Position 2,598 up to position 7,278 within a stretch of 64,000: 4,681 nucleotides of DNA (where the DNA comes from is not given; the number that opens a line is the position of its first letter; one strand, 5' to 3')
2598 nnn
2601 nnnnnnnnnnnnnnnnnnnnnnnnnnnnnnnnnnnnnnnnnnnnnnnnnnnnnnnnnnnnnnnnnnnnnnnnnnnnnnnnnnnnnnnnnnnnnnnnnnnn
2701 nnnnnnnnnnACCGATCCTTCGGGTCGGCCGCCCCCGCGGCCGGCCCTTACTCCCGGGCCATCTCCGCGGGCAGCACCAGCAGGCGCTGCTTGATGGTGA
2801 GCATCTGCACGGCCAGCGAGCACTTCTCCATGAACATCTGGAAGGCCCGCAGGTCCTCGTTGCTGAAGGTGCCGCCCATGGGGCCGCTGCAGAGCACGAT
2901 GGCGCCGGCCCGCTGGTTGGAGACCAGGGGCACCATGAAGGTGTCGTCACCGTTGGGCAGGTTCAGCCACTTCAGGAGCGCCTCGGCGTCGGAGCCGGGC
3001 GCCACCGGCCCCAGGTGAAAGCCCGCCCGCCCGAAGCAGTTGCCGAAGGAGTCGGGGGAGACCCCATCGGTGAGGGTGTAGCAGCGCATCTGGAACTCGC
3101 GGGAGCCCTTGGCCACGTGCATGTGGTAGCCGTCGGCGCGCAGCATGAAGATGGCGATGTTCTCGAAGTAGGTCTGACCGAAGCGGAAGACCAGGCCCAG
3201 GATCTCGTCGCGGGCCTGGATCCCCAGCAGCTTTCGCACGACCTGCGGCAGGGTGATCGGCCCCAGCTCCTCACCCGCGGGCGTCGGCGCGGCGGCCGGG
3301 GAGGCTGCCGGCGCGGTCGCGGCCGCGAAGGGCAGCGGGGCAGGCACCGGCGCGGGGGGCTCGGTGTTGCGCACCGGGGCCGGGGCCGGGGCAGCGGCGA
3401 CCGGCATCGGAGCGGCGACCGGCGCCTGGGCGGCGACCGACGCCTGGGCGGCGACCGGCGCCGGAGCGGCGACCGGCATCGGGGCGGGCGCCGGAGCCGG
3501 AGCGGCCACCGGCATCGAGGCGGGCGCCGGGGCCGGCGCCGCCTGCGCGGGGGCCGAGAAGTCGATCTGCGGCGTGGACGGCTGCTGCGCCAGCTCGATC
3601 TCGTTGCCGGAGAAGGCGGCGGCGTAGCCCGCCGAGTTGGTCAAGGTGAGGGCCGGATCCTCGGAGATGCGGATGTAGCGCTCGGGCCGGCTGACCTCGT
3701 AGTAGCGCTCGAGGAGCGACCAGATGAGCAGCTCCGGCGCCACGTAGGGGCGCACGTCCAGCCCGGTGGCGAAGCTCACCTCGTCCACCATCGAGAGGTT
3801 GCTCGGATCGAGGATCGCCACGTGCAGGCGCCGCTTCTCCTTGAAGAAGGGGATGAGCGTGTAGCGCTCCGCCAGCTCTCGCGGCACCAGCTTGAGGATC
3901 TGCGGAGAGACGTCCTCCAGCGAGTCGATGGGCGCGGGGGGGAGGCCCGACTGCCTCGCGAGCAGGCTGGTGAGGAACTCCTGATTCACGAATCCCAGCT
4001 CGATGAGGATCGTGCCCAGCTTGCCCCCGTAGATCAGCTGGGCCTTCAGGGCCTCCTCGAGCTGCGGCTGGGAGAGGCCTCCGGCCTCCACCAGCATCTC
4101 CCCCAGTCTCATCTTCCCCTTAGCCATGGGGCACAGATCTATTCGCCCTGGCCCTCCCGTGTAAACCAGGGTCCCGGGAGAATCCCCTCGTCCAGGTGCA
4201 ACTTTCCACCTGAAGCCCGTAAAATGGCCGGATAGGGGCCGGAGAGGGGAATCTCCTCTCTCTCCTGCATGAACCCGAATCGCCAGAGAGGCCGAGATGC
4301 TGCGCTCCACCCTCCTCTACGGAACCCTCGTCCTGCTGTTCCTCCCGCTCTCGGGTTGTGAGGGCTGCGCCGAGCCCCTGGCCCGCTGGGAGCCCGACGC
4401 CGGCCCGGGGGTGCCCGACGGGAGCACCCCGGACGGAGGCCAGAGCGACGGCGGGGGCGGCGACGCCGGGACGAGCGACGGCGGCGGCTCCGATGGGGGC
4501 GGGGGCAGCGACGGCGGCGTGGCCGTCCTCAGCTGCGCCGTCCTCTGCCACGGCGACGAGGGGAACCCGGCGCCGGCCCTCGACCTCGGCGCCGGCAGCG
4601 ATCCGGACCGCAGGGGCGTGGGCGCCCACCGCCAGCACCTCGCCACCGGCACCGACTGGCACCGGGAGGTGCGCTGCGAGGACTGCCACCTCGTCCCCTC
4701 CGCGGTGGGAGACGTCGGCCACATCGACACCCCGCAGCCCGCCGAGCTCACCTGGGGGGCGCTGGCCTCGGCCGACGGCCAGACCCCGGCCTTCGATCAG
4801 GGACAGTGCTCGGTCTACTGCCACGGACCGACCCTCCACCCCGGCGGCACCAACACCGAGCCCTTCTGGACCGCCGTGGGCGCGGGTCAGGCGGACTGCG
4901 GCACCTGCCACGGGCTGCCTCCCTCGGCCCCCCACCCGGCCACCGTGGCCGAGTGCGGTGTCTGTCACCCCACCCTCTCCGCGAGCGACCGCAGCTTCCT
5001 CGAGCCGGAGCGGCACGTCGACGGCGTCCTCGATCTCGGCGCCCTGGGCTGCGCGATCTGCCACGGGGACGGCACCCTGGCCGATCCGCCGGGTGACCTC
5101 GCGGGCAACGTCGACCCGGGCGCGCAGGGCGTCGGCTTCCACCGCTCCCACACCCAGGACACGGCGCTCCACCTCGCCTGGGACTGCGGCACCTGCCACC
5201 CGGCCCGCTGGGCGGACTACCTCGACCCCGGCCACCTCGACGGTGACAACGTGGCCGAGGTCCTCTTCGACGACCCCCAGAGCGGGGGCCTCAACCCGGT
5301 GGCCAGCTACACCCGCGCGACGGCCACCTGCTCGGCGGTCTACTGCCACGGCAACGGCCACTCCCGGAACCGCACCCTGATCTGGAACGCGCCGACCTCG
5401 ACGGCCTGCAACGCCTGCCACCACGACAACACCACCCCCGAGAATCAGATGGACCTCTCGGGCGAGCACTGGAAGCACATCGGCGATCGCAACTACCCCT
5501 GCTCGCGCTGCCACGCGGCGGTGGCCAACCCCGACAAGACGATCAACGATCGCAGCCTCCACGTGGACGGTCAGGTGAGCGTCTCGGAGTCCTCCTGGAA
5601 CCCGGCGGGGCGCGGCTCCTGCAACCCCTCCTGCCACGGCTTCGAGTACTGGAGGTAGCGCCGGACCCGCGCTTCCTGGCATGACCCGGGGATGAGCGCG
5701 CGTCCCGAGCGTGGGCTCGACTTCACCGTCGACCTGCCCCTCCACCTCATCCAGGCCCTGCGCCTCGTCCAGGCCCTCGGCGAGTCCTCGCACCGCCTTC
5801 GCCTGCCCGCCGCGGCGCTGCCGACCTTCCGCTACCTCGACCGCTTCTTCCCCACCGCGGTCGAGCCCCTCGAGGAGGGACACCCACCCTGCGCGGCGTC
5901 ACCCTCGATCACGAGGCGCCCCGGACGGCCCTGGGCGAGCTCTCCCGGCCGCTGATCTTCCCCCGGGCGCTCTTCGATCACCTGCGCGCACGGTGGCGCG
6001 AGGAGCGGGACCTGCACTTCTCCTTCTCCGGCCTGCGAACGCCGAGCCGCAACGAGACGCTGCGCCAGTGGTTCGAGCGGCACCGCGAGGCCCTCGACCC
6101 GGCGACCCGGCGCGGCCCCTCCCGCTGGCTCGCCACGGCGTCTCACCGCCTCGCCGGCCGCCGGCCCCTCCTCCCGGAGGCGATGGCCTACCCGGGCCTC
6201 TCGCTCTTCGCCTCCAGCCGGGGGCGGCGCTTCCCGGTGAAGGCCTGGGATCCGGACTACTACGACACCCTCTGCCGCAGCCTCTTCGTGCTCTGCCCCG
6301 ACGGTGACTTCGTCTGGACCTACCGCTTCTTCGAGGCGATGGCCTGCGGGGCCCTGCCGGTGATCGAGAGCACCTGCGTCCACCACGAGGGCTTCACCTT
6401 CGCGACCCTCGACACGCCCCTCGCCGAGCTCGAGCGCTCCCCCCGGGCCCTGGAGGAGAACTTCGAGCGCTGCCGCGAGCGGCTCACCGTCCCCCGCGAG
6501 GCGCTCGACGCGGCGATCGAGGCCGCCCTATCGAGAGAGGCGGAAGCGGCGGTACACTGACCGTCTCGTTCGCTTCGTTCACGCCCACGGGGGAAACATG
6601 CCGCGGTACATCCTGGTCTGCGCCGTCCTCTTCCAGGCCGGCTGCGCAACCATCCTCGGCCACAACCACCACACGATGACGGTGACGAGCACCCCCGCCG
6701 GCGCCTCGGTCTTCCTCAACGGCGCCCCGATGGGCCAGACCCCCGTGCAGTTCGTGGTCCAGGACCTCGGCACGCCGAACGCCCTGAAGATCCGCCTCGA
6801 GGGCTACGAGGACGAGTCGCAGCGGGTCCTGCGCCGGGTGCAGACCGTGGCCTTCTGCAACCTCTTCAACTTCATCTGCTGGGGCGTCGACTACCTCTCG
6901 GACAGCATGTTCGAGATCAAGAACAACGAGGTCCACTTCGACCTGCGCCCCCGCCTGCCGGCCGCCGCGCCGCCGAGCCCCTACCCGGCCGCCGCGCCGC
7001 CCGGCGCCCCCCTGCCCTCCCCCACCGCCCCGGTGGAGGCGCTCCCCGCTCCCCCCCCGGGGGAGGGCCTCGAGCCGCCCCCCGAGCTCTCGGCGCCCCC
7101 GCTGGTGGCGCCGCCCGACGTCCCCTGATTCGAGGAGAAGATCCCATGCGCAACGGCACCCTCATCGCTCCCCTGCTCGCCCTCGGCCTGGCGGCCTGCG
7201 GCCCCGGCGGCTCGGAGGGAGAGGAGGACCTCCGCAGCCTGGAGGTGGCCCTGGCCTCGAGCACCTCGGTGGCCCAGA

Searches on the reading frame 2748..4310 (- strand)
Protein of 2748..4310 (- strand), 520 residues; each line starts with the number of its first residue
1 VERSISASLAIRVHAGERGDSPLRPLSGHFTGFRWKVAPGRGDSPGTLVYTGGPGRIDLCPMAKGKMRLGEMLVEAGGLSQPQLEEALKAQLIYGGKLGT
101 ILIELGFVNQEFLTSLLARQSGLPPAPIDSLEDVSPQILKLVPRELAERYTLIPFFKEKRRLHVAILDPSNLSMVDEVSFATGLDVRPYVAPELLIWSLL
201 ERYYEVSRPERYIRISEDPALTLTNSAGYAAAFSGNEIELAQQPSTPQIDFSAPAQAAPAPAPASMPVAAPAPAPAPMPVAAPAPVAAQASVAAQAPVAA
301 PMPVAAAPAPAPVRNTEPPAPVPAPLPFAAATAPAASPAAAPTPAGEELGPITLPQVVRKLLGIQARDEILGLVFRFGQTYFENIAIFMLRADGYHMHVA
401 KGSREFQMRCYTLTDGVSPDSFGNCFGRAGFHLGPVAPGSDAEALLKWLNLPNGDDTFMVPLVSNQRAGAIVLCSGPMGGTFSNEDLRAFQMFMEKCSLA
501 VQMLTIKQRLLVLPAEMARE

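Call 97: search_protein_families(library=pfam, proteins=[window:2748-4310:-], max_evalue=0.001)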
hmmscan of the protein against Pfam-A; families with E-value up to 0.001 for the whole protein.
window:2748-4310:- (520 aa): 1 family
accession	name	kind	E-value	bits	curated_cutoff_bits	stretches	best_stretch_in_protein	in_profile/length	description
PF05157.20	MshEN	-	2.2e-17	63.2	23.1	1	132-207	11-87/90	MshEN domain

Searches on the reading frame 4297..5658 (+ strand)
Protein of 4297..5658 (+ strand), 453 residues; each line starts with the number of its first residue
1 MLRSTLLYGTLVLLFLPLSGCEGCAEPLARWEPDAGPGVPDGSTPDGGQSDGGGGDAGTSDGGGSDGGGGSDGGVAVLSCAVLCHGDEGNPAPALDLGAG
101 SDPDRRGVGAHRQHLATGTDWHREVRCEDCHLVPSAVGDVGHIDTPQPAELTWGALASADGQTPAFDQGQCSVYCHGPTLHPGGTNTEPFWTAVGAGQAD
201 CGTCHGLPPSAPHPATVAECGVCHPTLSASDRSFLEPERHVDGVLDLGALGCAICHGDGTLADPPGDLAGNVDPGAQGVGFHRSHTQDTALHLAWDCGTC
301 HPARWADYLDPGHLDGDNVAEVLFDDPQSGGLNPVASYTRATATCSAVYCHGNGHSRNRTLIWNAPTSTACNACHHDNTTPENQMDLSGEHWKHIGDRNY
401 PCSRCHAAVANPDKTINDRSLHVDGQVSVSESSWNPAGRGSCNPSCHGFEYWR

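Call 3: search_protein_families(library=pfam, proteins=[window:4297-5658:+], max_evalue=0.01)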
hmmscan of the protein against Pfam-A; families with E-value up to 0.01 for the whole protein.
window:4297-5658:+ (453 aa): 3 families
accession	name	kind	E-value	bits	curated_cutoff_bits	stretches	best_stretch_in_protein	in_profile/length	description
PF14522.11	Cytochrome_C7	-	9.9e-11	41.8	24.8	1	168-224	13-66/67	Cytochrome c7 and related cytochrome c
PF09698.15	GSu_C4xC__C2xCH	-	4.9e-08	34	21.7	2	344-375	1-36/36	Geobacter CxxxxCH...CXXCH motif (GSu_C4xC__C2xCH)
PF14537.11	Cytochrom_c3_2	-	8.4e-05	23.4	25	1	198-257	6-65/79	Cytochrome c3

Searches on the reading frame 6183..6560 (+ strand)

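Call 97: search_protein_families(library=pfam, proteins=[window:6183-6560:+], max_evalue=0.001)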
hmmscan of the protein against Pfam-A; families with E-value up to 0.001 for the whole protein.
window:6183-6560:+ (125 aa): 3 families
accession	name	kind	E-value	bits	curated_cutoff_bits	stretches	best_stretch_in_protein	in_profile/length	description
PF24785.1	RXYLT1_C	-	3.3e-07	30.4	27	1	25-66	69-110/187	RXYLT1 C-terminal domain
PF03016.20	Exostosin_GT47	-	4.2e-07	30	33.4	1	23-61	220-256/293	Exostosin GT47 domain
PF13524.12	Glyco_trans_1_2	-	6e-05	23.5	25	1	22-93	36-114/144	Glycosyl transferase-like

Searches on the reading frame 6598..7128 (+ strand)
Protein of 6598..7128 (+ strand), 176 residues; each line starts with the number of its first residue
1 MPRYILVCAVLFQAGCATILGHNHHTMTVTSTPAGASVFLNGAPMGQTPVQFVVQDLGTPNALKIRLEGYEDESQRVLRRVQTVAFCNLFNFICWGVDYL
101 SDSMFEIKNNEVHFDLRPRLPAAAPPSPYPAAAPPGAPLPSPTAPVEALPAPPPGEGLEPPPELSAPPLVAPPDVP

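Call 5: search_protein_families(library=ncbifam, proteins=[window:6598-7128:+], max_evalue=0.01)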
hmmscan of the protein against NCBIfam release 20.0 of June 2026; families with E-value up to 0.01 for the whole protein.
window:6598-7128:+ (176 aa): 1 family
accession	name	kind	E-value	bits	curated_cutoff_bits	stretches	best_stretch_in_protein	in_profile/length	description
NF047662.1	LEPBI_I2678_fam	subfamily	3.2e-05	23.7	240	1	16-117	1-111/247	LEPBI_I2678 family protein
